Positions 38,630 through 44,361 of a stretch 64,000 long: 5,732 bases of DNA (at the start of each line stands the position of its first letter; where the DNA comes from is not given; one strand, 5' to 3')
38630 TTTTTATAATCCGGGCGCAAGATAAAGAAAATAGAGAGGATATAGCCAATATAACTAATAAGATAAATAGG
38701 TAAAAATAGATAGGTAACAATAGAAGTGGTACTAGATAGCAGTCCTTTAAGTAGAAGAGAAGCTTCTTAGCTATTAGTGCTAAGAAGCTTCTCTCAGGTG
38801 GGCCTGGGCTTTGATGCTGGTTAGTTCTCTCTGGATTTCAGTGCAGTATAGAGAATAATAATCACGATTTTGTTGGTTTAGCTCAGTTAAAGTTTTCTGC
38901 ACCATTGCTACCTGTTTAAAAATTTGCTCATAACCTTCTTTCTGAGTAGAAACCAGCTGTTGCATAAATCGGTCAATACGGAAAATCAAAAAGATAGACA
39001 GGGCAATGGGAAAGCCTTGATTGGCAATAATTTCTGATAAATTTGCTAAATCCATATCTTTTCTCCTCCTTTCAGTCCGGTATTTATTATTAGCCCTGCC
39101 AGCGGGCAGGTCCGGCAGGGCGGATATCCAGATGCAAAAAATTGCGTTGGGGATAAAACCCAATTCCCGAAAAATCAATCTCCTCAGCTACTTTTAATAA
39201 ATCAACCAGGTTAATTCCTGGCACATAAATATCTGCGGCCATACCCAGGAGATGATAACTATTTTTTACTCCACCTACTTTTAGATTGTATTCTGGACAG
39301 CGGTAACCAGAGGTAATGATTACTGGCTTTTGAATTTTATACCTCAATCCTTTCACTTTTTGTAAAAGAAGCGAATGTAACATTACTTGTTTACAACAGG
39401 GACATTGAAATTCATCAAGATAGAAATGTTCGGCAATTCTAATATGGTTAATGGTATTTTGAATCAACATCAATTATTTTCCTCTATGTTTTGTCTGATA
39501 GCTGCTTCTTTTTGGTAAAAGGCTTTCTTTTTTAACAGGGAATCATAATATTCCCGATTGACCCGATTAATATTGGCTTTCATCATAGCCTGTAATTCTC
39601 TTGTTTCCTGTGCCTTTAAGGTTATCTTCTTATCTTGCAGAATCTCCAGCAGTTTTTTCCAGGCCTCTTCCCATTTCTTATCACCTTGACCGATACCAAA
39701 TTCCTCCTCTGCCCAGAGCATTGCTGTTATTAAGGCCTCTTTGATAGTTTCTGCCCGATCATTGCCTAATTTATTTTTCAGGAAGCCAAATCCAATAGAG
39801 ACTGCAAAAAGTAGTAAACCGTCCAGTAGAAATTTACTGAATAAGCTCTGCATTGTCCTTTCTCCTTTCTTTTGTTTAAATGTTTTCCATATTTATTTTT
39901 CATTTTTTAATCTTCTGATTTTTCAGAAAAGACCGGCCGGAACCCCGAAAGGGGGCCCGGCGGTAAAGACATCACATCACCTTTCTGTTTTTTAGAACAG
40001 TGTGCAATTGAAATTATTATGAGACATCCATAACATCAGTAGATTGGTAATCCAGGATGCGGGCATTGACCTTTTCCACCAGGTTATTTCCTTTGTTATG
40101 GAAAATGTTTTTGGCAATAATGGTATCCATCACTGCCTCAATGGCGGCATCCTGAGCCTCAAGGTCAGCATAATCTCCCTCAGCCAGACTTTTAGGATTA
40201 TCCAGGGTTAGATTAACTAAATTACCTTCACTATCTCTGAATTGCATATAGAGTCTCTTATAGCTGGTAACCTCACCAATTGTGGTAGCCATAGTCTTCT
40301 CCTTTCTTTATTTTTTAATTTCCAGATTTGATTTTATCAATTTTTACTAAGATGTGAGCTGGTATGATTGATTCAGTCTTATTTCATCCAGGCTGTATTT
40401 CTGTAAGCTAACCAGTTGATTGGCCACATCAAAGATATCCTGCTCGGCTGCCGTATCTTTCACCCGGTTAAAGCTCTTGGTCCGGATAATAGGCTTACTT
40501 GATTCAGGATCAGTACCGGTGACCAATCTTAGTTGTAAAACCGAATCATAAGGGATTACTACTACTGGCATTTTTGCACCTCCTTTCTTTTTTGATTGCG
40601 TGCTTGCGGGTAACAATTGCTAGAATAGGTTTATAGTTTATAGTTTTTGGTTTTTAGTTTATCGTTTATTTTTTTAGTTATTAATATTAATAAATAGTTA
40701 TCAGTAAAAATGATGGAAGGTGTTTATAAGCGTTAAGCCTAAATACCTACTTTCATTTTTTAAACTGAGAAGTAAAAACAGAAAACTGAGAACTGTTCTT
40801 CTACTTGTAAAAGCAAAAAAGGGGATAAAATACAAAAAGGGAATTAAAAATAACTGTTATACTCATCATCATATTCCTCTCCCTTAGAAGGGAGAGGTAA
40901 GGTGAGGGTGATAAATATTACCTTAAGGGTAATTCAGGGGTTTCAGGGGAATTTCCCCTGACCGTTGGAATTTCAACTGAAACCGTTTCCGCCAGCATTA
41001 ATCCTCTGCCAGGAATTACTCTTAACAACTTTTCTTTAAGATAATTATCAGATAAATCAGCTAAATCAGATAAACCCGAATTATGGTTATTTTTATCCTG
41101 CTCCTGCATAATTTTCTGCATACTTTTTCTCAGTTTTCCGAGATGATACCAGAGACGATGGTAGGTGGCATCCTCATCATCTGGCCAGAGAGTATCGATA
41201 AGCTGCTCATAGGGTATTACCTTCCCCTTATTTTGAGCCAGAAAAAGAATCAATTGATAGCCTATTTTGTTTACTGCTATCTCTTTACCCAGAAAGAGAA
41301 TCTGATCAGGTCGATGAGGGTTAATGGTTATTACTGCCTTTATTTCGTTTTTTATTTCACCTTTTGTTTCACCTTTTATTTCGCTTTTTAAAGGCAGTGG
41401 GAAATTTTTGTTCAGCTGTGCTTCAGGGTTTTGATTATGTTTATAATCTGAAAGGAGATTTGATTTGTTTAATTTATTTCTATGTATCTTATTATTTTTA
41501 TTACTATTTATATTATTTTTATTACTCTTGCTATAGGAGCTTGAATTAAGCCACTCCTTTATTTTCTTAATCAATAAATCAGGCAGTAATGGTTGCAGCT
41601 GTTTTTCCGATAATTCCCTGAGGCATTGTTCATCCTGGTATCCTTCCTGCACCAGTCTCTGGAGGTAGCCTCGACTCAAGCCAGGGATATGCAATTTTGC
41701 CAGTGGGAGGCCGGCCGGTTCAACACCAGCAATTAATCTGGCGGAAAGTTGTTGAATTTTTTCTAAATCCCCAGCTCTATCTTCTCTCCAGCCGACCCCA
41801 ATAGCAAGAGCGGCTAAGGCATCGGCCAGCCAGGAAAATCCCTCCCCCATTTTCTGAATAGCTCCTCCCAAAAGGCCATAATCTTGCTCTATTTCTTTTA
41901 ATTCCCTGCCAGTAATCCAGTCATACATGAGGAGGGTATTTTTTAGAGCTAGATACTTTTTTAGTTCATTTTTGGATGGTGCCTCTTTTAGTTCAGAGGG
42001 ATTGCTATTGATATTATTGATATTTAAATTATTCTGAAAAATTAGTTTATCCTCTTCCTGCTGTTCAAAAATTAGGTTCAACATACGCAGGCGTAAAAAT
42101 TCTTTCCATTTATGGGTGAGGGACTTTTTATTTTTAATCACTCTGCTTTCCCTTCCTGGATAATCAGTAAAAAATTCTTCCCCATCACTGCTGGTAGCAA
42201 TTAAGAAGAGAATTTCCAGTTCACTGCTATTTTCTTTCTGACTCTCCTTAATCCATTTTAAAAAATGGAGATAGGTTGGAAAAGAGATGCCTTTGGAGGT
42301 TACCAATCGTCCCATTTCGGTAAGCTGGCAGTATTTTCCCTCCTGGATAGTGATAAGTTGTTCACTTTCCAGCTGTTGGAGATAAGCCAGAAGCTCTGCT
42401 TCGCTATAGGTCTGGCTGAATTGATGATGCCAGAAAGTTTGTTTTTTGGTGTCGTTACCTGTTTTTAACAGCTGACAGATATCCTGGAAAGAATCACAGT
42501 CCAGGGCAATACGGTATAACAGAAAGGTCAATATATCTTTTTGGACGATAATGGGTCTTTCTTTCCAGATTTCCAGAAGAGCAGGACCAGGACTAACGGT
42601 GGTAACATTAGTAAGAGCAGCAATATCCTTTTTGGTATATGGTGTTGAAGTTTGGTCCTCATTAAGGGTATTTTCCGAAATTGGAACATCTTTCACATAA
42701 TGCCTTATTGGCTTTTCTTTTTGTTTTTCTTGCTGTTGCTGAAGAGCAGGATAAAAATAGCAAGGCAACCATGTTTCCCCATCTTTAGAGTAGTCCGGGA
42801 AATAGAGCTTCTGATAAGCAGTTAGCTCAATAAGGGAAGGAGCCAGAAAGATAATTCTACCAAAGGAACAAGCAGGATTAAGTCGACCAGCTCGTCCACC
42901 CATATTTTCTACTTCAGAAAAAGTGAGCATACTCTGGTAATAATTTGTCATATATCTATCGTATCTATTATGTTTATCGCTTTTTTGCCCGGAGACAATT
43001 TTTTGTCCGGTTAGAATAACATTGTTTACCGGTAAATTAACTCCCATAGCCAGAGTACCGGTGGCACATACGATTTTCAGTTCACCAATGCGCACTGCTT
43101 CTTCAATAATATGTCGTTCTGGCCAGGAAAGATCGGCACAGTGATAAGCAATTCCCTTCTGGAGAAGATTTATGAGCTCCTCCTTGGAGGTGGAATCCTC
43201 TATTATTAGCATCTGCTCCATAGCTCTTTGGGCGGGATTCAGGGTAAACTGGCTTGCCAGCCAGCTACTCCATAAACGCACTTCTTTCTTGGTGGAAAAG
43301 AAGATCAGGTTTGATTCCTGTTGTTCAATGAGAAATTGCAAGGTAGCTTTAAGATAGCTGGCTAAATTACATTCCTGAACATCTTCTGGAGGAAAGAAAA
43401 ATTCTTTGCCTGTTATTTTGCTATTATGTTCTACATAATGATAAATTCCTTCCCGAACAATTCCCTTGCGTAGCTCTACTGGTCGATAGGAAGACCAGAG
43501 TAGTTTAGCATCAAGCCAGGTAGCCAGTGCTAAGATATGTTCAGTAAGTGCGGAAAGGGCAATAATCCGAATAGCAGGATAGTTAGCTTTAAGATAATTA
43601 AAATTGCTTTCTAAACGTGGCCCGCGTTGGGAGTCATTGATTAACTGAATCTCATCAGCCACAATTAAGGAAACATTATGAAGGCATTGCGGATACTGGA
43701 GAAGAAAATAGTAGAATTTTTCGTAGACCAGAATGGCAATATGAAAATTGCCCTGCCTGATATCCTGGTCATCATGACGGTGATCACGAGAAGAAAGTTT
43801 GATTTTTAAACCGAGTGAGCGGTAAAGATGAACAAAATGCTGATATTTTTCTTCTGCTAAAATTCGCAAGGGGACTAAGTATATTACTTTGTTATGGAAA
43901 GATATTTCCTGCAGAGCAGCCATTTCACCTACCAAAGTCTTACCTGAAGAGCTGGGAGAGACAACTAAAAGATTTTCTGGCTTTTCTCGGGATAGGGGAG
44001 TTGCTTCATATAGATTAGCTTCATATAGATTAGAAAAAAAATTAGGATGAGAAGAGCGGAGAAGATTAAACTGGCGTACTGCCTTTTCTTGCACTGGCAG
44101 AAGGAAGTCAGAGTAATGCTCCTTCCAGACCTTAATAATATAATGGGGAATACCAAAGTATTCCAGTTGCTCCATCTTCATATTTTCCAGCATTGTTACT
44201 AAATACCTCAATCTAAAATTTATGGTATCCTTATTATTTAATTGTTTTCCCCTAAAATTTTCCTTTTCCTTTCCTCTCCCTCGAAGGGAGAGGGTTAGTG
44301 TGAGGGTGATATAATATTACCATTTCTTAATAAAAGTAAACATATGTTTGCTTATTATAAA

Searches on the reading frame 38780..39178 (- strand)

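Call 27: search_protein_families(library=pfam, proteins=[window:38780-39178:-], max_evalue=0.001)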
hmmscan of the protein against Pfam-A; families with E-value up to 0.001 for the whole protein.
window:38780-39178:- (132 aa): 1 family
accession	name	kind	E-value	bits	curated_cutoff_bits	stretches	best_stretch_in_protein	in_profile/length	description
PF12841.12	YvrJ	-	9.4e-07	28.7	29.5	1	50-75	1-26/36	YvrJ protein family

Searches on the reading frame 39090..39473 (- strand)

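Call 27: search_protein_families(library=pfam, proteins=[window:39090-39473:-], max_evalue=0.001)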
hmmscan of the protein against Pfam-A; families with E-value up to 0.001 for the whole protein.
window:39090-39473:- (127 aa): 2 families
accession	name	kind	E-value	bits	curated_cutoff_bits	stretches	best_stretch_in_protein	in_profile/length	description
PF08291.16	Peptidase_M15_3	-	1.2e-21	77.3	23.2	1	23-116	9-108/108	Peptidase M15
PF05951.18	Peptidase_M15_2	-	8.6e-16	58.5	27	1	44-119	67-149/153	Bacterial protein of unknown function (DUF882)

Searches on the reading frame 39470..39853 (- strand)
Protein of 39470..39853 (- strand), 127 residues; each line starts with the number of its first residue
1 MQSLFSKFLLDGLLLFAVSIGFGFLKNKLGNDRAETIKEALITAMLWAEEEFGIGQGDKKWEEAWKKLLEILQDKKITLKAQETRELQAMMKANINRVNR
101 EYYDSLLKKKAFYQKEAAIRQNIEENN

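Call 27: search_protein_families(library=pfam, proteins=[window:39470-39853:-], max_evalue=0.001)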
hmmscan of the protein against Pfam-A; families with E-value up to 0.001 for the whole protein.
window:39470-39853:- (127 aa): 0 families

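Call 30: search_protein_families(library=pfam, proteins=[window:39470-39853:-], max_evalue=10)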
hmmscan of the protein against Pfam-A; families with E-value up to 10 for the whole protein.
window:39470-39853:- (127 aa): 1 family
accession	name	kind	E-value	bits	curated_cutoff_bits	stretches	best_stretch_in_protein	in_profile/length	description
PF09682.15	Phage_holin_6_1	-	0.0025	18.6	24.9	1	13-84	16-88/101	Bacteriophage holin of superfamily 6 (Holin_LLH)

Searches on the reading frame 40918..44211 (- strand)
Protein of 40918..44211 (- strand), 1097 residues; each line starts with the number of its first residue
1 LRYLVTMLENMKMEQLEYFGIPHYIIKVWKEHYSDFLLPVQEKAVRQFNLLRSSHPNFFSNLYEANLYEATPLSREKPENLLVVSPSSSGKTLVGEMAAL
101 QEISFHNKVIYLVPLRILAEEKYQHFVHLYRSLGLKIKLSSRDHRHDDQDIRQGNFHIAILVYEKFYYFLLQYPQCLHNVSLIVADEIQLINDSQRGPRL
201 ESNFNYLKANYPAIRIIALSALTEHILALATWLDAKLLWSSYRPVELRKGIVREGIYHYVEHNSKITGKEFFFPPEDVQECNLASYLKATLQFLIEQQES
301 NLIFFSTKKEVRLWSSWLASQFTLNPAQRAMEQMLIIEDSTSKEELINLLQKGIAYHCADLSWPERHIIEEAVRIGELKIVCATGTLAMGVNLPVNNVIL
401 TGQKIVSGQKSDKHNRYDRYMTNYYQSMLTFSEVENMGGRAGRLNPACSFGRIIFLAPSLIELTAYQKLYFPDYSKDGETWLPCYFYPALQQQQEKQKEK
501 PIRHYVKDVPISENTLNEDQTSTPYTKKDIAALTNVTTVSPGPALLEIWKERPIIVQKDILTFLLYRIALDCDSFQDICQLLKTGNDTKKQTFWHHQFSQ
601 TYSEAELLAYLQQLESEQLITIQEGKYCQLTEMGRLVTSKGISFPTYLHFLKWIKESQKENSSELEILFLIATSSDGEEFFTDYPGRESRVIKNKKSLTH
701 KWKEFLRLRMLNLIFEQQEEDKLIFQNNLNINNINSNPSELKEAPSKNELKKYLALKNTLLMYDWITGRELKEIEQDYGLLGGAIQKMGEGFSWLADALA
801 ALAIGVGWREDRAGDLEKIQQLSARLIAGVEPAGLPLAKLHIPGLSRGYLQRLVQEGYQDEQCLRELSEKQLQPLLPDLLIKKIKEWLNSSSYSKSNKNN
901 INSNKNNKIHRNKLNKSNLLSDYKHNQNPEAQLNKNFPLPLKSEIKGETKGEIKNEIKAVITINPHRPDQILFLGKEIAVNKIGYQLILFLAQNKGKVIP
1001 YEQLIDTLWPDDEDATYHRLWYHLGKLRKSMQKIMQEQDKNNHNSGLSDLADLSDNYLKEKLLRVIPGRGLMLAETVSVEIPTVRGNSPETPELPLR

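Call 28: search_protein_families(library=pfam, proteins=[window:40918-44211:-], max_evalue=0.001)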
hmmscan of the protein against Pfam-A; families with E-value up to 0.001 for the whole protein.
window:40918-44211:- (1097 aa): 5 families
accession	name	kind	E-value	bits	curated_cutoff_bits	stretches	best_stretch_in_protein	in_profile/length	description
PF00270.35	DEAD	-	2.1e-21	76.8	26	1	77-221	13-158/167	DEAD/DEAH box helicase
PF00486.34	Trans_reg_C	-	8.2e-09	35.9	26.2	1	975-1034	1-60/77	Transcriptional regulatory protein, C terminal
PF21280.2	Helicase_dom4_arc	-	2.4e-08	34.3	27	1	737-826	34-122/125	Archaeal helicase, domain 4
PF22527.2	DEXQc_Suv3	-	1.3e-06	28.5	27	1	82-200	17-114/154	DEXQ-box helicase domain of Suv3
PF00271.37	Helicase_C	-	0.00061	20.5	23.5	0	331-443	15-108/110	Helicase conserved C-terminal domain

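Call 31: search_protein_families(library=ncbifam, proteins=[window:40918-44211:-], max_evalue=0.1)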
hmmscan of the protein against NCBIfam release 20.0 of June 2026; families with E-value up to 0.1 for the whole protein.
window:40918-44211:- (1097 aa): 33 families (the best 25 are shown)
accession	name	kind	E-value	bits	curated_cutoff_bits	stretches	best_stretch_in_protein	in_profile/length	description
NF002654.0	PRK02362.1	equivalog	6.6e-74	249.5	887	2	78-457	39-394/739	ATP-dependent DNA helicase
NF040935.1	helicase_Hel308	equivalog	3e-59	200.9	1200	2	79-443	43-387/704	ATP-dependent DNA helicase Hel308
NF002251.0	PRK01172.1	equivalog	4.9e-58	196.9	891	2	76-444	35-363/674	ATP-dependent DNA helicase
NF001308.0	PRK00254.1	equivalog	6.6e-52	176.7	1216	1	77-404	38-348/720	ATP-dependent DNA helicase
TIGR04121.1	DEXH_lig_assoc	equivalog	1.4e-17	62.8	850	2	77-236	27-197/804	ligase-associated DNA damage response DEXH box helicase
NF010338.0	PRK13767.1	equivalog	5.2e-08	31.6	849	1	77-399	47-364/877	ATP-dependent helicase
TIGR00643.1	recG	equivalog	1.7e-07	30.3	659.4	1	73-189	251-367/629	ATP-dependent DNA helicase RecG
NF008168.0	PRK10917.2-2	equivalog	1.9e-06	26.5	718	1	73-159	381-472/795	ATP-dependent DNA helicase RecG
NF008163.0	PRK10917.1-1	equivalog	2.8e-06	26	796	1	73-187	284-398/692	ATP-dependent DNA helicase RecG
NF033117.2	vanR_ACDEGLN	exception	5.2e-06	26.2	350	1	962-1037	137-211/226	VanR-ABDEGLN family response regulator transcription factor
NF008165.0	PRK10917.1-3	equivalog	5.8e-05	21.8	711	1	75-160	282-372/692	ATP-dependent DNA helicase RecG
TIGR02154.1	PhoB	equivalog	7.8e-05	22.1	296.2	1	969-1037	144-212/226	phosphate regulon transcriptional regulator PhoB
NF000404.1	vanR-D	exception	0.00012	21.7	500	1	961-1034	141-213/232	vancomycin resistance response regulator transcription factor VanR-D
NF053854.1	RespRegPhoBBctds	equivalog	0.00014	21.3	270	1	968-1035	144-211/225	two-component system response regulator PhoB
NF008166.0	PRK10917.1-4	equivalog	0.00018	19.7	864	1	73-155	292-379/705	ATP-dependent DNA helicase RecG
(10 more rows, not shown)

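Call 32: search_protein_families(library=padloc, proteins=[window:40918-44211:-], max_evalue=0.01)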
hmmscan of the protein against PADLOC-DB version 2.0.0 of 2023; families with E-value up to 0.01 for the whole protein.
window:40918-44211:- (1097 aa): 27 families (the best 25 are shown)
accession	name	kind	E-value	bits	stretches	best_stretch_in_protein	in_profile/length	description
PDLC00194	HamB1|HamB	-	1.7e-28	97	2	85-254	252-427/995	DEAD-box helicase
PDLC00174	HamB1|HamB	-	1.3e-23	80.9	1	75-402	315-672/1163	DEAD-box helicase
PDLC04531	PDC-M23B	-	2.9e-23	79.9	2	330-445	604-701/1060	-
PDLC00186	HamB1|HamB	-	3.1e-22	76.4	2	77-224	160-308/864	DEAD-box helicase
PDLC00187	HamB1|HamB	-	8.2e-21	72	1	79-408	157-489/851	DEAD-box helicase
PDLC00192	HamB1|HamB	-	9.9e-21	71.1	1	69-402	275-632/1104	DEAD-box helicase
PDLC00177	HamB1|HamB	-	1.6e-19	67.7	1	284-457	374-533/841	DEAD-box helicase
PDLC00185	HamB1|HamB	-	6.4e-19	65.3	1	58-406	141-495/871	DEAD-box helicase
PDLC00200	HamB2|HamB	-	3.1e-17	59.9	2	79-224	162-308/865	DEAD-box helicase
PDLC00190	HamB1|HamB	-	4.1e-17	59.9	1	86-407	165-486/866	DEAD-box helicase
PDLC03960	SngC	-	1.9e-14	51.3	1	37-403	25-341/720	-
PDLC00176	HamB1|HamB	-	3.6e-14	49.8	1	285-448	359-504/845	DEAD-box helicase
PDLC00188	HamB1|HamB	-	6.4e-14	49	2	86-273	266-466/1037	DEAD-box helicase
PDLC00184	HamB1|HamB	-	1.1e-13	48.3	2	295-458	326-472/738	DEAD-box helicase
PDLC00199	HamB2|HamB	-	3.2e-12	43.3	1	337-404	418-486/841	DEAD-box helicase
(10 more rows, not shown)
